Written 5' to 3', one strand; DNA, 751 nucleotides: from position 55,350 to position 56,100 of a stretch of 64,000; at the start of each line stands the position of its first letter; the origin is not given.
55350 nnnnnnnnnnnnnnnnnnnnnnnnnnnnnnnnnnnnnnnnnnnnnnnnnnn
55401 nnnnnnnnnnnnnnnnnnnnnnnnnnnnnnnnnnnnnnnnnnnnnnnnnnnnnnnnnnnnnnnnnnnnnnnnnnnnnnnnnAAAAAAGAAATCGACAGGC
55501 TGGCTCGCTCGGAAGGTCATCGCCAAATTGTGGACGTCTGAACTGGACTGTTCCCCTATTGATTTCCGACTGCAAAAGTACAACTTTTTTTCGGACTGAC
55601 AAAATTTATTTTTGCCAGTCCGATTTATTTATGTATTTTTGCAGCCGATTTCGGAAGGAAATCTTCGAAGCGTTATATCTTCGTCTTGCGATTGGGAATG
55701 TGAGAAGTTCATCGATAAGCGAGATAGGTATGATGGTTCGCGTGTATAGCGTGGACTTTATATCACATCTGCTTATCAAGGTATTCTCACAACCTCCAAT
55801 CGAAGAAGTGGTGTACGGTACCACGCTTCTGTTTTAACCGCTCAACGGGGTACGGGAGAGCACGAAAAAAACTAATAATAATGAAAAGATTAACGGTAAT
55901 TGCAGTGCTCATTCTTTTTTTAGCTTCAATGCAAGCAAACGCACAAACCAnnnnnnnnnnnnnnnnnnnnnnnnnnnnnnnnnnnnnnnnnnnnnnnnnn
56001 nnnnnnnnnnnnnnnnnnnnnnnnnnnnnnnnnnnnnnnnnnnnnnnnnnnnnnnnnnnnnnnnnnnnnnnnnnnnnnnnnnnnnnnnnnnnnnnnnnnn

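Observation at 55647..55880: Conserved ~240-nt 5' leader shared by two unrelated AT-rich exported-protein genes (candidate cis-regulatory RNA)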

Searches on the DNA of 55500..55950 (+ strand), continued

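Call 92: search_with_rna_model(model_id=R1, source=L068, max_evalue=10, filters=off, show_alignments=1)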
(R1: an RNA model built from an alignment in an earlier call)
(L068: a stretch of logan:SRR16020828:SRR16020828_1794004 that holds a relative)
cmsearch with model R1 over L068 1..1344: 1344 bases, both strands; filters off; matches with E-value up to 10: 16.
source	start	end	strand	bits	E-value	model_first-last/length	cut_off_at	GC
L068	844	958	-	6.9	0.036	1-221/221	no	0.3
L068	1144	1168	+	1.2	0.97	1-221/221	no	0.28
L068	1226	1271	+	1.1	1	56-155/221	no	0.48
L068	142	257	+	1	1.1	1-221/221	no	0.45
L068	45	132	+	0.8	1.2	1-221/221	no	0.49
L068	404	462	+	0.6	1.4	61-148/221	no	0.34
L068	960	1028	-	0.5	1.5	1-221/221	no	0.36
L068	1045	1114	+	-0.3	2.3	1-221/221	no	0.34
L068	232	313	-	-1.7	5.5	1-221/221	no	0.33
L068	353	376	-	-1.9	6.3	1-221/221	no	0.21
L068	543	592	+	-2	6.4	1-221/221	no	0.22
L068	942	957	+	-2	6.5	1-221/221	no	0.31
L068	738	834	+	-2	6.7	55-155/221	no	0.34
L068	355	370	+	-2.4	8.1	1-221/221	no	0.19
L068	535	616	-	-2.4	8.2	1-221/221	no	0.24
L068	420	445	-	-2.6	9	1-221/221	no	0.35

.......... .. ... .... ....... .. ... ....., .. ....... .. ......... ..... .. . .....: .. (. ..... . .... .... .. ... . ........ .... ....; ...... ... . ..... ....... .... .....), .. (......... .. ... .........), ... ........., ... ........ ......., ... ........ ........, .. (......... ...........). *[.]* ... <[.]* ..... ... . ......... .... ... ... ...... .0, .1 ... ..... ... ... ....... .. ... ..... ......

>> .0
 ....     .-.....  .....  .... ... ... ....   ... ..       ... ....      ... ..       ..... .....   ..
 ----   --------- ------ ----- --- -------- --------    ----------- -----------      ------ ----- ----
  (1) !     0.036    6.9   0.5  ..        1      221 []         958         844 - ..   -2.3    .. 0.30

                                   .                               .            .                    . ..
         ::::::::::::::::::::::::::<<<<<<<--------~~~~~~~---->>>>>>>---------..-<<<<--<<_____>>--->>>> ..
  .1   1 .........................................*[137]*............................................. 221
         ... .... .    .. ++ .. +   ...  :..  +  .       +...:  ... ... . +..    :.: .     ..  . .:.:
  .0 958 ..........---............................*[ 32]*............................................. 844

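Call 103: search_with_rna_model(model_id=R1, sources=[L069, L070], max_evalue=1, show_alignments=2)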
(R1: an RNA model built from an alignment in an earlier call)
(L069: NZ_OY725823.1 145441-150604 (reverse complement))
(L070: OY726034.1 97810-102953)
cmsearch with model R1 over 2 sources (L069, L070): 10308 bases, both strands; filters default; matches with E-value up to 1: 2.
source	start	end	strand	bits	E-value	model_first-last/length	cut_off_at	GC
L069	2469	2685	+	103.9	4.2e-26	1-221/221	no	0.39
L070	2479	2700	+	97.4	2e-24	1-221/221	no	0.4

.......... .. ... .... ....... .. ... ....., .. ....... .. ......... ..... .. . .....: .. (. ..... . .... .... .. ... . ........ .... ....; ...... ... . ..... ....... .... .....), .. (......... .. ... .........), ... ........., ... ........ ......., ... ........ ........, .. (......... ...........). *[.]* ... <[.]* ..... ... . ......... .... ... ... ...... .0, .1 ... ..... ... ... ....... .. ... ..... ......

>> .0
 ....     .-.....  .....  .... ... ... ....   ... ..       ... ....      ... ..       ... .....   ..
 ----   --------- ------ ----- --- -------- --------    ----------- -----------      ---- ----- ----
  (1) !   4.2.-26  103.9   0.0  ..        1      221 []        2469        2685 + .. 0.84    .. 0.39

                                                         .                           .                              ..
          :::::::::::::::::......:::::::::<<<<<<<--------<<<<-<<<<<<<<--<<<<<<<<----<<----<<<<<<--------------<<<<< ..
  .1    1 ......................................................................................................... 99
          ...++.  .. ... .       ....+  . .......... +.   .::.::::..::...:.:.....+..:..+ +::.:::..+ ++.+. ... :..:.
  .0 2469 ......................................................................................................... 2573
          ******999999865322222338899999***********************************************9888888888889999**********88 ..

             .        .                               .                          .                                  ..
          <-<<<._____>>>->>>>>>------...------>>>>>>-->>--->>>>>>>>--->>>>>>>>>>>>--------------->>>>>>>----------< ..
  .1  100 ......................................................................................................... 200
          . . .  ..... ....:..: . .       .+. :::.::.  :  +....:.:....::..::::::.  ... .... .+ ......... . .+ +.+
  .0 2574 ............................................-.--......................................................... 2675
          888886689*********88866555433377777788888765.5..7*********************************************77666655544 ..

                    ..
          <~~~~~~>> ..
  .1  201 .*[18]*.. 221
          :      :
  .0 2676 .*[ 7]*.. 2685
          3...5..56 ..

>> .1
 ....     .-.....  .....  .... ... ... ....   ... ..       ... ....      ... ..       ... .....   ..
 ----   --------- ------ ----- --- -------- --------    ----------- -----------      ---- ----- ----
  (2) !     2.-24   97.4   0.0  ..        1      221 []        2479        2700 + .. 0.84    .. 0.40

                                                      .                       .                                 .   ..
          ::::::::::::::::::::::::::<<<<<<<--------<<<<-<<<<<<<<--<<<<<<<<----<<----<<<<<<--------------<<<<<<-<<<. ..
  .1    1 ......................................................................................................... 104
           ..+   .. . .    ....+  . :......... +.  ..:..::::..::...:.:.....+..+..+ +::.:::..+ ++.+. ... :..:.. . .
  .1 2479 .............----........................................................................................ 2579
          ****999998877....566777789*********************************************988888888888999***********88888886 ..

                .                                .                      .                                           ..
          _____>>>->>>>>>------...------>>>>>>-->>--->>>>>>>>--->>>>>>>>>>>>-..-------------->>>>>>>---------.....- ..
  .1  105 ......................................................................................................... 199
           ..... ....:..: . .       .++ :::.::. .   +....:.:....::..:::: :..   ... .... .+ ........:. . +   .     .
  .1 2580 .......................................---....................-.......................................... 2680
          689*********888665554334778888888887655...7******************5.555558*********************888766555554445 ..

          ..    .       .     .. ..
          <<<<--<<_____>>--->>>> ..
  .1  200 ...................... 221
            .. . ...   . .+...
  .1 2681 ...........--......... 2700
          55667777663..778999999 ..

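Call 116: search_with_rna_model(model_id=R1, source=L075, max_evalue=10, filters=off, show_alignments=2)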
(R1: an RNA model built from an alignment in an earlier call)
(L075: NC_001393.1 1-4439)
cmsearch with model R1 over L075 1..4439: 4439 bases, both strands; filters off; matches with E-value up to 10: 32.
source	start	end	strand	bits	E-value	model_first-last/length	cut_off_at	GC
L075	876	931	+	8.1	0.057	51-159/221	no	0.25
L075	4034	4102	+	5.5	0.26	1-221/221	no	0.23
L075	713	738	+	4.4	0.5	1-221/221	no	0.35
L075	1340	1421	+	3.6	0.8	1-221/221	no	0.35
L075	4283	4366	-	3.5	0.85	1-221/221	no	0.26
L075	4275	4300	+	3.2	1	1-221/221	no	0.27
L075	706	724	-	3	1.1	1-221/221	no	0.26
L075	489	573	+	2.7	1.4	1-221/221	no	0.33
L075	279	378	+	2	2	1-221/221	no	0.33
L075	595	674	-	1.8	2.3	62-147/221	no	0.29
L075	2338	2416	+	1.6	2.5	1-221/221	no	0.33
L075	3439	3514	+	1.5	2.7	1-221/221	no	0.29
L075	4323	4360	+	1.1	3.4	56-155/221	no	0.26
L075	690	706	+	0.8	4.2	1-221/221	no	0.47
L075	3954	4025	-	0.6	4.6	1-221/221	no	0.29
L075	1530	1608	+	0.6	4.7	61-148/221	no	0.2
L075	3332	3357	+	0.6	4.7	1-221/221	no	0.23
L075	3160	3232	+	0.6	4.8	1-221/221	no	0.3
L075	2785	2809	-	0.5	5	1-221/221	no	0.28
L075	3549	3606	+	0.3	5.5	61-148/221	no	0.26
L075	3212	3222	-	0.2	6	102-112/221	no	0.36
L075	400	421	+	0.1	6.2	1-221/221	no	0.14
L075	594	611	+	0.1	6.2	1-221/221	no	0.22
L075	4384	4398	+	0.1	6.2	100-114/221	no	0.53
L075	1666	1713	+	-0.2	7.4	1-221/221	no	0.27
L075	1805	1830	+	-0.2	7.7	1-221/221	no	0.23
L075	895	944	-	-0.3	7.8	70-140/221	no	0.32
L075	772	799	-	-0.3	8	1-221/221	no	0.21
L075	4243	4268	+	-0.4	8.3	1-221/221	no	0.38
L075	3442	3467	-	-0.5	9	1-221/221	no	0.23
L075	2887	2912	+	-0.5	9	1-221/221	no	0.42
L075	1477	1502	+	-0.6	9.7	1-221/221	no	0.27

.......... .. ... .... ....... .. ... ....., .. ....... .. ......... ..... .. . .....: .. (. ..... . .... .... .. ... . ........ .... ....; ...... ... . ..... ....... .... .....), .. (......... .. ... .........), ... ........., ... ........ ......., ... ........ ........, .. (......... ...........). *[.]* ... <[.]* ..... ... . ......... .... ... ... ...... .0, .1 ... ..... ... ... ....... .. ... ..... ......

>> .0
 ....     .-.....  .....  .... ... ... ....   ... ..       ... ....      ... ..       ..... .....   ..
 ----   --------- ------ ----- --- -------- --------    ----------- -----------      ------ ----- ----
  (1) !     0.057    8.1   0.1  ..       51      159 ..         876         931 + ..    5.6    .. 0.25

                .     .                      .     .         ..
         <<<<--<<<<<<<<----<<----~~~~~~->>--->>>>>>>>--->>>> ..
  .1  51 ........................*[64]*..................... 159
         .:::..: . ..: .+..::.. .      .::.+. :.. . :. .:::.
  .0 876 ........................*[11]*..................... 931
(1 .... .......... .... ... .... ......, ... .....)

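Call 119: search_with_rna_model(model_id=R1, sources=[L071, L072, L073, L074], max_evalue=0.01)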
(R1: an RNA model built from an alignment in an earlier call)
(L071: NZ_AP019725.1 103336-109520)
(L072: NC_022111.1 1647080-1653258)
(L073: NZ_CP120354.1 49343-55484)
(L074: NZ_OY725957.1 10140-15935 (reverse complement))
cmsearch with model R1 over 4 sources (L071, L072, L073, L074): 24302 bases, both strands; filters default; matches with E-value up to 0.01: 4.
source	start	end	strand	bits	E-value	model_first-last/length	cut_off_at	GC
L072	2984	3214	+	97.4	4.8e-24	1-221/221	no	0.4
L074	2602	2831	+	95.3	1.6e-23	1-221/221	no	0.41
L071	3009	3236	+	72.8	9.2e-18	1-221/221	no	0.44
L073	3001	3106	+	42.7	4.4e-10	55-155/221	no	0.42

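Call 124: search_with_rna_model(model_id=R1, sources=[window, L007, L009, L012, L013, L014, L016, L017, L018, L019, L021, L024, L025, L026, L028, L031, L033, L036, L038, L039, L042, L043, L046, L047, L049, L054, L069, L070, L071, L072, L074], max_evalue=0.00001, make_alignment=true)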
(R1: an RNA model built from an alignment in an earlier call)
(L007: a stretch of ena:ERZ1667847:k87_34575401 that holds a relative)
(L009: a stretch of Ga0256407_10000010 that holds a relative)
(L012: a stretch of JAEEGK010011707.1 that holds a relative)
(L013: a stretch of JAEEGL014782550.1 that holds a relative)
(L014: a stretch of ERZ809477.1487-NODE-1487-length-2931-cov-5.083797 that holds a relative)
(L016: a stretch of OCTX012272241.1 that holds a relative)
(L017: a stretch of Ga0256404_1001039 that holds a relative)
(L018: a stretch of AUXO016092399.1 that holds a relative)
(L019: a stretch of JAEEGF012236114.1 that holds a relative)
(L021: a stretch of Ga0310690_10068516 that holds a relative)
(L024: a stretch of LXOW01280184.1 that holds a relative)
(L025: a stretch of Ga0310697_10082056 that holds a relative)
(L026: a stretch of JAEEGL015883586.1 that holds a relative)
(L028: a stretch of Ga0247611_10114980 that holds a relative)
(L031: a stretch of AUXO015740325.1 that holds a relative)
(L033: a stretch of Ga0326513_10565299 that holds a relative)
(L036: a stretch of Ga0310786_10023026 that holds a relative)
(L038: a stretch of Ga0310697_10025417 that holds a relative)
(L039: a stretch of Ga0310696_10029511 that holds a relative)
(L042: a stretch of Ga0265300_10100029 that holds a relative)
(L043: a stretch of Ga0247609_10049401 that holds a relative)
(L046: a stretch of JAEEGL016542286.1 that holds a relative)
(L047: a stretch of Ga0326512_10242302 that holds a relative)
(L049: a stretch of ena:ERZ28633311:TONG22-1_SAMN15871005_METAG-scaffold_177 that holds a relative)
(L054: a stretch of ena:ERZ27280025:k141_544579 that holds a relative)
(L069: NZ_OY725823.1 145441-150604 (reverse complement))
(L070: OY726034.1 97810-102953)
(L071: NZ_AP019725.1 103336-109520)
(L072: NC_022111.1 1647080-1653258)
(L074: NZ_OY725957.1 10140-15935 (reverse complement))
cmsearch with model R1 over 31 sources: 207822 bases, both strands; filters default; matches with E-value up to 0.00001: 34.
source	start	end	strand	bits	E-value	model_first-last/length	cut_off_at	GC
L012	4696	4915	+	233.2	7.6e-58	1-221/221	no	0.48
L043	2003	2225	-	230.9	2.9e-57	1-221/221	no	0.46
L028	1702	1925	-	228.8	1e-56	1-221/221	no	0.45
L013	1074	1297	+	228.4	1.3e-56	1-221/221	no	0.48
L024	1353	1571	-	227.5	2.2e-56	1-221/221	no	0.47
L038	4894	5116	+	227.2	2.6e-56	1-221/221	no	0.46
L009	2907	3125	-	224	1.7e-55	1-221/221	no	0.47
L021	1775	1993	-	221.7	6.9e-55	1-221/221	no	0.47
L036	2870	3093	-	221.3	8.5e-55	1-221/221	no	0.48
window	42346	42567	-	219.9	2e-54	1-221/221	no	0.45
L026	1270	1491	-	218.9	3.5e-54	1-221/221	no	0.46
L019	1691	1912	-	218.6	4.1e-54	1-221/221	no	0.46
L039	5663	5883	-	216.5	1.4e-53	1-221/221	no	0.44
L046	1870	2090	-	215.7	2.3e-53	1-221/221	no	0.45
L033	672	898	-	212.3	1.7e-52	1-221/221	no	0.46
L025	294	511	-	212.3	1.7e-52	1-221/221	no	0.47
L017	459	685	-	210.4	5.1e-52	1-221/221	no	0.45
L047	883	1110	+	206.6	5e-51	1-221/221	no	0.41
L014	1022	1237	+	203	4e-50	1-221/221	no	0.46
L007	1049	1279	+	202.4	5.7e-50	1-221/221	no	0.46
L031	1621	1851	-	202.3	6.2e-50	1-221/221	no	0.45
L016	8909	9134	+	199.7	2.8e-49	1-221/221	no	0.47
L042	836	1061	-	196.7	1.7e-48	1-221/221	no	0.47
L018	1127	1348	-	194.8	5.1e-48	1-221/221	no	0.46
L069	2469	2685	+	103.9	8.5e-25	1-221/221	no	0.39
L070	2479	2700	+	97.4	3.9e-23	1-221/221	no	0.4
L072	2984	3214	+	97.4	4.1e-23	1-221/221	no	0.4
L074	2602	2831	+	95.3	1.4e-22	1-221/221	no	0.41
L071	3009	3236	+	72.8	7.9e-17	1-221/221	no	0.44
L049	3214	3376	+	57.1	8.1e-13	29-187/221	no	0.34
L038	3357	3556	+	46.5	4.1e-10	1-221/221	no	0.43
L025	2520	2724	-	35.3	2.9e-07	1-221/221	no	0.41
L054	2953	3183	+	31.1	3.5e-06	1-221/221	no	0.39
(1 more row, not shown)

Alignment A7: 34 matches aligned to the model, 300 columns, each read 5' to 3' on its own strand. Consensus structure (alignment columns), stored with it:
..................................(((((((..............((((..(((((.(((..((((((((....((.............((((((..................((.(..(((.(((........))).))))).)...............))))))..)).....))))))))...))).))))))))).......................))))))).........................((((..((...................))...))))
